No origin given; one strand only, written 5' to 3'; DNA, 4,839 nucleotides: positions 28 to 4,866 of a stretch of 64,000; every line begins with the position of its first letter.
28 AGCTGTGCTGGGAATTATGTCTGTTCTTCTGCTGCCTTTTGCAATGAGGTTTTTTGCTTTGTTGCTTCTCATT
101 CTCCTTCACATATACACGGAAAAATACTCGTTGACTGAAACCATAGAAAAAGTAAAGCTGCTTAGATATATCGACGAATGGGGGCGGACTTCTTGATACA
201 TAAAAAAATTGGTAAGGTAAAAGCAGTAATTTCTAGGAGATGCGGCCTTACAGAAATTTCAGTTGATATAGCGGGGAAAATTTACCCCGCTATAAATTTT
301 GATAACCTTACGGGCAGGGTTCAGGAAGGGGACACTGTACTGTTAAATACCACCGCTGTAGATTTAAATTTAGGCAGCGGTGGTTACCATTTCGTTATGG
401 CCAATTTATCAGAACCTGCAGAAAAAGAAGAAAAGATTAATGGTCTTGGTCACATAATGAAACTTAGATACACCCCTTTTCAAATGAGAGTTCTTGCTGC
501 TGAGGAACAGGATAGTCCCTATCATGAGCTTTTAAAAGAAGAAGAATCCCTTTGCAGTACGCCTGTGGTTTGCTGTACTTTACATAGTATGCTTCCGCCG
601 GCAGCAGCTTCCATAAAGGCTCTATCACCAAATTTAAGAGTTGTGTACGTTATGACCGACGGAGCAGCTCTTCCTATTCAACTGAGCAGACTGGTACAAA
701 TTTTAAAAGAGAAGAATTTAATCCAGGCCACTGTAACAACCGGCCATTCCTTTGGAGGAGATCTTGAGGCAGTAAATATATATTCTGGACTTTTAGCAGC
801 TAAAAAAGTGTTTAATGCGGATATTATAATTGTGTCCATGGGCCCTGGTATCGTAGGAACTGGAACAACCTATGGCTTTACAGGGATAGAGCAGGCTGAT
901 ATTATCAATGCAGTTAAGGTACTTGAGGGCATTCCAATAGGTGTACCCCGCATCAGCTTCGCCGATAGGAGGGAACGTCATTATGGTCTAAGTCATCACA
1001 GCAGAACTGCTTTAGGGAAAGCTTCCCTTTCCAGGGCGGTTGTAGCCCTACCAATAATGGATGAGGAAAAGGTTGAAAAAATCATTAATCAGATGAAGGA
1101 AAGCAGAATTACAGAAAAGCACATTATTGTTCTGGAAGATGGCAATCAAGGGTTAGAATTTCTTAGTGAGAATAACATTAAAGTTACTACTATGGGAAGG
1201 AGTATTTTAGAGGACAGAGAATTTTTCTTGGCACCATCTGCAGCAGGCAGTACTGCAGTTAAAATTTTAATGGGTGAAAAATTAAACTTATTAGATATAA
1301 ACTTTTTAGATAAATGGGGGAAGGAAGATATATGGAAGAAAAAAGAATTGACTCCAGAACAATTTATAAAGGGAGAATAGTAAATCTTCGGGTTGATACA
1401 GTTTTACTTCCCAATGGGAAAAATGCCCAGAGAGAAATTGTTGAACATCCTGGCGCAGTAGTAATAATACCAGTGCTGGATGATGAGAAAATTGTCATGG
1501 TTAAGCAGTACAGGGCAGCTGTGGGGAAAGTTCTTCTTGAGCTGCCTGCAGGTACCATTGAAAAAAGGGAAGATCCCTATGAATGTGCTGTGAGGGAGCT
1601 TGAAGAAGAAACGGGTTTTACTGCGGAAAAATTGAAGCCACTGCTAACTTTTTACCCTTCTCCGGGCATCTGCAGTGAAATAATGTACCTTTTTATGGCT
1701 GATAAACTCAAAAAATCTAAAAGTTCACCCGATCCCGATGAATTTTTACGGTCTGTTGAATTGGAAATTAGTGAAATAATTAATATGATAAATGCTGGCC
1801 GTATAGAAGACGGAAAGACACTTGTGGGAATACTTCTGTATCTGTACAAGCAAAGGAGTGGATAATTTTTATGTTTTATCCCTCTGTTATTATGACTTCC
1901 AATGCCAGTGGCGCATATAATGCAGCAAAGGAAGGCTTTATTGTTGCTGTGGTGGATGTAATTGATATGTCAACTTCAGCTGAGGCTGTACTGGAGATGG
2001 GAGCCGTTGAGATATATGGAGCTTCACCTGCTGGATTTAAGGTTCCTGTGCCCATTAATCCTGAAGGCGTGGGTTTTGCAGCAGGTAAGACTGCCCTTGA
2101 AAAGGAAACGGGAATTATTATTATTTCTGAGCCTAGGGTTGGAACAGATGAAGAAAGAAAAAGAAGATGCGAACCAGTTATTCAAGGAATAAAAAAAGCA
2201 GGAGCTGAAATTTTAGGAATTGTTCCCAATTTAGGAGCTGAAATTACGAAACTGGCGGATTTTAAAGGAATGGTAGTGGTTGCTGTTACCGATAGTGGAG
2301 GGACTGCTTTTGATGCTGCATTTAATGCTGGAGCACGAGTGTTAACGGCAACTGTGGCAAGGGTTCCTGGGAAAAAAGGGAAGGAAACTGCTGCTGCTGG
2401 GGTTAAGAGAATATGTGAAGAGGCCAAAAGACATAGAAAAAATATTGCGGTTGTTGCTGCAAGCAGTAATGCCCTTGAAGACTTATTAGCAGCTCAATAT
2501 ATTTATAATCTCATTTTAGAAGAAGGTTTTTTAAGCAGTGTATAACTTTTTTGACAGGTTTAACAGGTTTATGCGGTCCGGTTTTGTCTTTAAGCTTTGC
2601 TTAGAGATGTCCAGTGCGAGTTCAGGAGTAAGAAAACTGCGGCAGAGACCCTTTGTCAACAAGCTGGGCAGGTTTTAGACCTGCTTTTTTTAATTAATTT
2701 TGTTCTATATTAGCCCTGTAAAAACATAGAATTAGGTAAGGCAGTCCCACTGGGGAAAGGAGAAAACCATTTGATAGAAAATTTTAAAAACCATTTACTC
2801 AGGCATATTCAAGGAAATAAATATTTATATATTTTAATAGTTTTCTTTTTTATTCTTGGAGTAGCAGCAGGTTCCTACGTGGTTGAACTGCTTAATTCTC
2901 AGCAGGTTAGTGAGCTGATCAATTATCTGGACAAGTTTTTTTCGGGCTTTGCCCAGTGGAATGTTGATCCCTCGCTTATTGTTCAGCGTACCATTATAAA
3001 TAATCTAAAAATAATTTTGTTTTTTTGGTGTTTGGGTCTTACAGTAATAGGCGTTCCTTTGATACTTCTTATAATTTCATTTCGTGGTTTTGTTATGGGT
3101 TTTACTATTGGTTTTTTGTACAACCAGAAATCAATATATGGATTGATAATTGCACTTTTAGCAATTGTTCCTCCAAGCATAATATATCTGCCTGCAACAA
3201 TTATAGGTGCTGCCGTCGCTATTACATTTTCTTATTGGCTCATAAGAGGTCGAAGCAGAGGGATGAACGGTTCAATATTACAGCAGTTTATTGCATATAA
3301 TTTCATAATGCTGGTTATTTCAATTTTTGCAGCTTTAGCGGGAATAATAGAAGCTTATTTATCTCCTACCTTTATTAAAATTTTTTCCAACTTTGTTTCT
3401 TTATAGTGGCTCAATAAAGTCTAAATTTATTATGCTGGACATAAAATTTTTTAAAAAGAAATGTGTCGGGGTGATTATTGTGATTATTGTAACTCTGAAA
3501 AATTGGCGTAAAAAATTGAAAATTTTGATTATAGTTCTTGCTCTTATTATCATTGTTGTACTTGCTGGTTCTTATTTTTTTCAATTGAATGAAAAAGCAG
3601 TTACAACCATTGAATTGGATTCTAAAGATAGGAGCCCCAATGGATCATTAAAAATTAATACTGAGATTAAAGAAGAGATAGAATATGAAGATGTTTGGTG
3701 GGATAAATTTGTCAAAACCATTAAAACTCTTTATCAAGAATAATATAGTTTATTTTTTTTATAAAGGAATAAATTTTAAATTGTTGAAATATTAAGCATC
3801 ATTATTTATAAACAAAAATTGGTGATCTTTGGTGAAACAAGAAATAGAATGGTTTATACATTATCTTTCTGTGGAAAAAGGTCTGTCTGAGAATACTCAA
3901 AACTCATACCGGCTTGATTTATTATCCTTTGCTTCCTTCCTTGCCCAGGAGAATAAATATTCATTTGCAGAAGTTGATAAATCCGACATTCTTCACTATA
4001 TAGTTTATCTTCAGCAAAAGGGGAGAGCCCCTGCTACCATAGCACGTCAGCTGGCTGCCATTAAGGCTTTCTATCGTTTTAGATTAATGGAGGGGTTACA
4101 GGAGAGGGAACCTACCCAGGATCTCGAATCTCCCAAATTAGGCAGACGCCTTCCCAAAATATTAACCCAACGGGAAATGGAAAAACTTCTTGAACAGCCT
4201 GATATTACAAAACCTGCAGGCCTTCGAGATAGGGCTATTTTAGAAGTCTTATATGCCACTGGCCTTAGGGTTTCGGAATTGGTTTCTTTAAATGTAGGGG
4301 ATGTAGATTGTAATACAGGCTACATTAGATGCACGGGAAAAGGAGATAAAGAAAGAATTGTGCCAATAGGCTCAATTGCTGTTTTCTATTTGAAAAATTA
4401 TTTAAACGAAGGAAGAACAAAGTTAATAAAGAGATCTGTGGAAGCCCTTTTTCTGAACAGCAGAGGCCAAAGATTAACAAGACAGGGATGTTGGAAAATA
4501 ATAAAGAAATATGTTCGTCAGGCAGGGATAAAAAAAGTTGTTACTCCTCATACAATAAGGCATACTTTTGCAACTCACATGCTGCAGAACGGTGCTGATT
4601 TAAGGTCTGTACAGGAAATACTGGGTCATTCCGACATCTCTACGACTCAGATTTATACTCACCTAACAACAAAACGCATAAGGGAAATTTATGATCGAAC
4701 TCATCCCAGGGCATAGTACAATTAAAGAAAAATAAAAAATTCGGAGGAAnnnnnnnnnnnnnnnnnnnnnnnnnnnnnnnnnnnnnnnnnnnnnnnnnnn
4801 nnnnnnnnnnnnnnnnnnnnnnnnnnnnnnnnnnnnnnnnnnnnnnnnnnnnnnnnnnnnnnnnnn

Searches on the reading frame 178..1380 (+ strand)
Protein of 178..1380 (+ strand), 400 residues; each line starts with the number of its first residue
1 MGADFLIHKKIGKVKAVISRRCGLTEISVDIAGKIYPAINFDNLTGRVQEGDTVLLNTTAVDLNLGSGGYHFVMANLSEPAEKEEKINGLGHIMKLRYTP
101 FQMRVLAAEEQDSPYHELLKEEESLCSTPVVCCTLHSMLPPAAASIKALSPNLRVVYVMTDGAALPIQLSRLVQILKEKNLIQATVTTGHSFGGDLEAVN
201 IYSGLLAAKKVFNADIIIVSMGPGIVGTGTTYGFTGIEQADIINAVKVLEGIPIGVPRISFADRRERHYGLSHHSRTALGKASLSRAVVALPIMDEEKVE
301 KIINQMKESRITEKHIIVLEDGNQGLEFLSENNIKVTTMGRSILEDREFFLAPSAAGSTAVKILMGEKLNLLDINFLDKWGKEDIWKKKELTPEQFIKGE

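Call 78: search_protein_families(library=pfam, proteins=[window:178-1380:+], max_evalue=0.00001)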
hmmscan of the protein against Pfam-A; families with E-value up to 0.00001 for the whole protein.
window:178-1380:+ (400 aa): 1 family
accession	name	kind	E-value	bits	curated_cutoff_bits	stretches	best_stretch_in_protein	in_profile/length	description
PF12982.12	DUF3866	-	5.5e-136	453.4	25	1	38-357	2-318/318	Protein of unknown function (DUF3866)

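Call 88: find_encoding_contigs(protein=window:178-1380:+, flank=10000, max_places=2)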
Protein window:178-1380:+ (400 aa): 1 contig read that carries it; 1 place shown.
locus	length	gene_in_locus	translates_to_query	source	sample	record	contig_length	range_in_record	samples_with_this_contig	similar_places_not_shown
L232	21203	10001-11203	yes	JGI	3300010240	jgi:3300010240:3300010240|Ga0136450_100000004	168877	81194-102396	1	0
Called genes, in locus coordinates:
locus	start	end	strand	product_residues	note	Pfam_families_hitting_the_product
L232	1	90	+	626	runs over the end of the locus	PF13292:DXP_synthase_N, PF17147:PFOR_II (faint), PF00456:Transketolase_N (weak), PF00676:E1_dh (weak), PF02779:Transket_pyr, PF02780:Transketolase_C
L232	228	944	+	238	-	PF01728:FtsJ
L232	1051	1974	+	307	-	PF01513:NAD_kinase, PF20143:NAD_kinase_C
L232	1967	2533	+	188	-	PF01209:Ubie_methyltran, PF01795:Methyltransf_5 (weak), PF01189:Methyltr_RsmB-F (faint), PF13847:Methyltransf_31, PF13649:Methyltransf_25 (weak), PF06962:rRNA_methylase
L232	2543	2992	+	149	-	PF01316:Arg_repressor, PF02863:Arg_repressor_C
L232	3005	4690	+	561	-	PF02463:SMC_N, PF13175:AAA_15 (weak), PF13476:AAA_23, PF13555:AAA_29 (faint), PF13304:AAA_21 (faint)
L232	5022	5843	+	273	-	PF13180:PDZ_2, PF17820:PDZ_6, PF05580:Peptidase_S55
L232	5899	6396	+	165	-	PF05580:Peptidase_S55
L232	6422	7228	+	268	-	PF00072:Response_reg, PF08769:Spo0A_C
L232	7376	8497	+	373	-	PF04263:TPK_catalytic, PF12555:SteA-like_C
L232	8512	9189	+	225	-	PF00535:Glycos_transf_2, PF10111:Glyco_tranf_2_2, PF13641:Glyco_tranf_2_3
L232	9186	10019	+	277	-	PF00953:Glycos_transf_4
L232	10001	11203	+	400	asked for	PF12982:DUF3866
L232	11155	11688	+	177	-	PF28549:NDPSase_N, PF00293:NUDIX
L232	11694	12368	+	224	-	-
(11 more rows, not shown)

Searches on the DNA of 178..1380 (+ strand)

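Call 91: search_with_rna_model(model_id=R1, sources=[L082, L083, L084, L085, L086, L087, L088, L089, L090, L091, L092, L093, L094, L095, L096, L097, L098, L099, L100, L101, L102, L103, L104, L105, L106, L107, L108, L109, L110, L111, L232, L233, L234, L235, L236], max_evalue=1)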
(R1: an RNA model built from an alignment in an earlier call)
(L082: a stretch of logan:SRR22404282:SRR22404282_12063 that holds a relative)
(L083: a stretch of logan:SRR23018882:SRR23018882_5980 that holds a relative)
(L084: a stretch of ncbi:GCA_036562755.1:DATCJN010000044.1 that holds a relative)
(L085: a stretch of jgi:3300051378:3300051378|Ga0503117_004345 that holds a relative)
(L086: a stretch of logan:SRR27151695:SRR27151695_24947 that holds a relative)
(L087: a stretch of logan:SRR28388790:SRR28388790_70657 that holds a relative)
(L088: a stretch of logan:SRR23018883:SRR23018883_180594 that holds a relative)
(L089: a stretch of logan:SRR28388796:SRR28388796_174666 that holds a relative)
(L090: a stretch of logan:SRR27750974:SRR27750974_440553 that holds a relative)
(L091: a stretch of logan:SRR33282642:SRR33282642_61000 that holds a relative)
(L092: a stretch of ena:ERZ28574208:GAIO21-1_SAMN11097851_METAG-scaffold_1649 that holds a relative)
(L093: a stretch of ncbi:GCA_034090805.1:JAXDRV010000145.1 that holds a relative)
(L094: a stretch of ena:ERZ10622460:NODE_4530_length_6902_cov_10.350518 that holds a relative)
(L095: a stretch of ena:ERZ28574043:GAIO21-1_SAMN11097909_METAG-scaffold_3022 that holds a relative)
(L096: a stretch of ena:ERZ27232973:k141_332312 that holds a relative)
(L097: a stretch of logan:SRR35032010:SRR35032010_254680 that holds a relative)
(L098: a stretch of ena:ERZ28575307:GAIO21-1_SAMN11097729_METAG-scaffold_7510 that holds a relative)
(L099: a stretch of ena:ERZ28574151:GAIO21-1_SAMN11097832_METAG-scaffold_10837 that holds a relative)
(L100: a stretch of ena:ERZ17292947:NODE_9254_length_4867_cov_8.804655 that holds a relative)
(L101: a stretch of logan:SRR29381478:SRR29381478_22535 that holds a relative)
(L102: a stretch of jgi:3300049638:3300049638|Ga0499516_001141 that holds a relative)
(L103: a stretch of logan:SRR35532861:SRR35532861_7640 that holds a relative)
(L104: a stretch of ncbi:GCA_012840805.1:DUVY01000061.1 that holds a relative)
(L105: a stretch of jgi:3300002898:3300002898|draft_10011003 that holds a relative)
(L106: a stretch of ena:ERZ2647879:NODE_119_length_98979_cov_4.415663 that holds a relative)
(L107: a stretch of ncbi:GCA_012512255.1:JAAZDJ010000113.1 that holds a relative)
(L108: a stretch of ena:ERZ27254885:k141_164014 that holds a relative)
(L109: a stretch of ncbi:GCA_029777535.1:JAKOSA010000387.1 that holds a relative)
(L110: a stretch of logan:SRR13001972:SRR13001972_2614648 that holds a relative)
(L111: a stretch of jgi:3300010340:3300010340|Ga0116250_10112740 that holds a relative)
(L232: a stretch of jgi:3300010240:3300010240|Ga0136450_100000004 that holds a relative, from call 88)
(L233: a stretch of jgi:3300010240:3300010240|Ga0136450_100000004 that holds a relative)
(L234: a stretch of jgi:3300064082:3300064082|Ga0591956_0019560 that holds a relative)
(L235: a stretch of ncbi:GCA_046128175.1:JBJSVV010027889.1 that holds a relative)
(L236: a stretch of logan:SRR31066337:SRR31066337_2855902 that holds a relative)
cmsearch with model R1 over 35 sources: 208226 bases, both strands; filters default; matches with E-value up to 1: 0.
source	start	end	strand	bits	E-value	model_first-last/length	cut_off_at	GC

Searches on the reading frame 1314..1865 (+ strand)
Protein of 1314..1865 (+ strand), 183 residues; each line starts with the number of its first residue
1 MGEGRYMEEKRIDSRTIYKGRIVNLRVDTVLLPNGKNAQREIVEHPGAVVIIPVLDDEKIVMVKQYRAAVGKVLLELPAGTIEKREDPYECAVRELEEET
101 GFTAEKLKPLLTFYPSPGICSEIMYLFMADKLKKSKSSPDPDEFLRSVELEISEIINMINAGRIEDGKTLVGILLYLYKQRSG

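Call 78: search_protein_families(library=pfam, proteins=[window:1314-1865:+], max_evalue=0.00001)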
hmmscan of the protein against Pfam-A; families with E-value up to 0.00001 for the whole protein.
window:1314-1865:+ (183 aa): 1 family
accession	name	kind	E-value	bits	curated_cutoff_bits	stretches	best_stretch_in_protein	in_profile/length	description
PF00293.34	NUDIX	-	9.2e-19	68.2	21.1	1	46-146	3-109/134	NUDIX domain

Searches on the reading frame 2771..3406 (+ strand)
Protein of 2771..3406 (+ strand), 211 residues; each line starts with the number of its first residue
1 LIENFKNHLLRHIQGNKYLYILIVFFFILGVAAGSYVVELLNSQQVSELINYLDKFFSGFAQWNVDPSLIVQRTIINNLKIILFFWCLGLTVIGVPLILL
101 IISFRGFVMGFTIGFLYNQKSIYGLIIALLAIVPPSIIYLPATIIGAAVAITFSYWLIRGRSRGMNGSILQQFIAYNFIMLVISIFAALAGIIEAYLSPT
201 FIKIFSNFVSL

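Call 78: search_protein_families(library=pfam, proteins=[window:2771-3406:+], max_evalue=0.00001)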
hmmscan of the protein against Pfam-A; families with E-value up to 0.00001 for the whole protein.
window:2771-3406:+ (211 aa): 1 family
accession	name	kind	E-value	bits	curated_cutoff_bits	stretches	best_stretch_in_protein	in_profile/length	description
PF01944.22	SpoIIM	-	5.4e-26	91.9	26.9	1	24-199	2-163/163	Stage II sporulation protein M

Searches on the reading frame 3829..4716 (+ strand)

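Call 78: search_protein_families(library=pfam, proteins=[window:3829-4716:+], max_evalue=0.00001)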
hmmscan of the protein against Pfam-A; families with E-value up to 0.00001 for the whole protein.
window:3829-4716:+ (295 aa): 4 families
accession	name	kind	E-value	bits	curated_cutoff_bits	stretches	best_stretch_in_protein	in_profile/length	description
PF00589.27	Phage_integrase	-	1.3e-54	185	27.1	1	111-282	2-171/172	Phage integrase family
PF02899.23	Phage_int_SAM_1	-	4.2e-19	69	22.3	1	6-88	1-82/83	Phage integrase, N-terminal SAM-like domain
PF13495.12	Phage_int_SAM_4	-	3.6e-07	30.9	27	1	10-83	6-76/85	Phage integrase, N-terminal SAM-like domain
PF13102.12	Phage_int_SAM_5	-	7.2e-07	29.9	22.3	0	7-95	4-92/98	Phage integrase SAM-like domain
